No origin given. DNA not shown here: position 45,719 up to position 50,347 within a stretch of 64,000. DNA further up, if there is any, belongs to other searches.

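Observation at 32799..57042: Two paralogous GT-C (ArnT/PMT-like) membrane glycosyltransferases, each convergent with and abutting a large secreted protein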

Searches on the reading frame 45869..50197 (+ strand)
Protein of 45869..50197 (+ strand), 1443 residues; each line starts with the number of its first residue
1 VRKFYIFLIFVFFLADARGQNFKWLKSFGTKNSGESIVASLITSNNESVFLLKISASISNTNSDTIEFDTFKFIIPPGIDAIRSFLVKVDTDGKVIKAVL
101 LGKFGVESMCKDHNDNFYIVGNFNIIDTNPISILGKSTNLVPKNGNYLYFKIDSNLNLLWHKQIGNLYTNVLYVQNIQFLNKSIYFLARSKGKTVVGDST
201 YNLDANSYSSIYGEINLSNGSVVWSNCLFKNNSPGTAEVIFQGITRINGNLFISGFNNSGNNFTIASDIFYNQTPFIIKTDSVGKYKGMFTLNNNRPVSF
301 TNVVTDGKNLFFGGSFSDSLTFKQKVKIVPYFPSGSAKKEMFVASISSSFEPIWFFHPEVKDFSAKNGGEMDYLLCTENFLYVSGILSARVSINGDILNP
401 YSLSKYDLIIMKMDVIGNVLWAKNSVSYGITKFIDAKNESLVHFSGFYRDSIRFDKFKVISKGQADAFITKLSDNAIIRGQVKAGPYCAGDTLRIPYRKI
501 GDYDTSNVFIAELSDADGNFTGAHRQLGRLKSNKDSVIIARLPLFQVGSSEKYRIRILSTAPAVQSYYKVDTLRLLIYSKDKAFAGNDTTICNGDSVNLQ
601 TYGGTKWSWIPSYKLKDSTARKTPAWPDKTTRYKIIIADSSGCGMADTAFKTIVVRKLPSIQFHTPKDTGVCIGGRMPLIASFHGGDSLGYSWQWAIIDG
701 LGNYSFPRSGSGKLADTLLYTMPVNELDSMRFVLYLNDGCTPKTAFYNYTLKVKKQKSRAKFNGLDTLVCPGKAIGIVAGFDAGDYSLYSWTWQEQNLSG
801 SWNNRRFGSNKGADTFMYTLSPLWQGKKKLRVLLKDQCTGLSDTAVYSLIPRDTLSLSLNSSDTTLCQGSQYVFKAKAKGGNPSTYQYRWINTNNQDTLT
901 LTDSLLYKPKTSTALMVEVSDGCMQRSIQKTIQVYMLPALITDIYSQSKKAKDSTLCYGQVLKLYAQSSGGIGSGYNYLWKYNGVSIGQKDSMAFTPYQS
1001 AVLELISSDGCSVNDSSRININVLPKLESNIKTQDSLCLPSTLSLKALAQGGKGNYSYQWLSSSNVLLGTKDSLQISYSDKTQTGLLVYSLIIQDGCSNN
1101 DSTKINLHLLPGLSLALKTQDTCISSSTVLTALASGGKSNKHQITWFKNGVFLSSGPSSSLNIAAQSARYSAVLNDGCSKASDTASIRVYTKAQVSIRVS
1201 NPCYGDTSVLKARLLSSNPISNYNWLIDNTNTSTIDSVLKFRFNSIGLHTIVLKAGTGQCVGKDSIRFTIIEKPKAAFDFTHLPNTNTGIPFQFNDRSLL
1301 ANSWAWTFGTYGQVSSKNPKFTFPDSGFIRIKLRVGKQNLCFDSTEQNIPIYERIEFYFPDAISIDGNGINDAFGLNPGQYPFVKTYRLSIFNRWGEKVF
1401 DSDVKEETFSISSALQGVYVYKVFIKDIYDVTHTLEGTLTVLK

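Call 12: search_protein_families(library=pfam, proteins=[window:45869-50197:+], max_evalue=0.01)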
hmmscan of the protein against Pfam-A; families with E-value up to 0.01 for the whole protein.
window:45869-50197:+ (1443 aa): 4 families
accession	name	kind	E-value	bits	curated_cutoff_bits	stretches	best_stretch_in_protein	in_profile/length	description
PF13585.12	CHU_C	-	7.2e-08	32.9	27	1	1359-1425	3-72/86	CHU_C Type IX secretion signal domain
PF19081.6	Ig_7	-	1.2e-05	26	27.3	0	1118-1185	8-77/84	Ig-like domain CHU_C associated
PF13927.12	Ig_3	-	0.00012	23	30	0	1122-1161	13-59/78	Immunoglobulin domain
PF18911.6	PKD_4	-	0.002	18.6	27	0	1290-1339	20-72/85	PKD domain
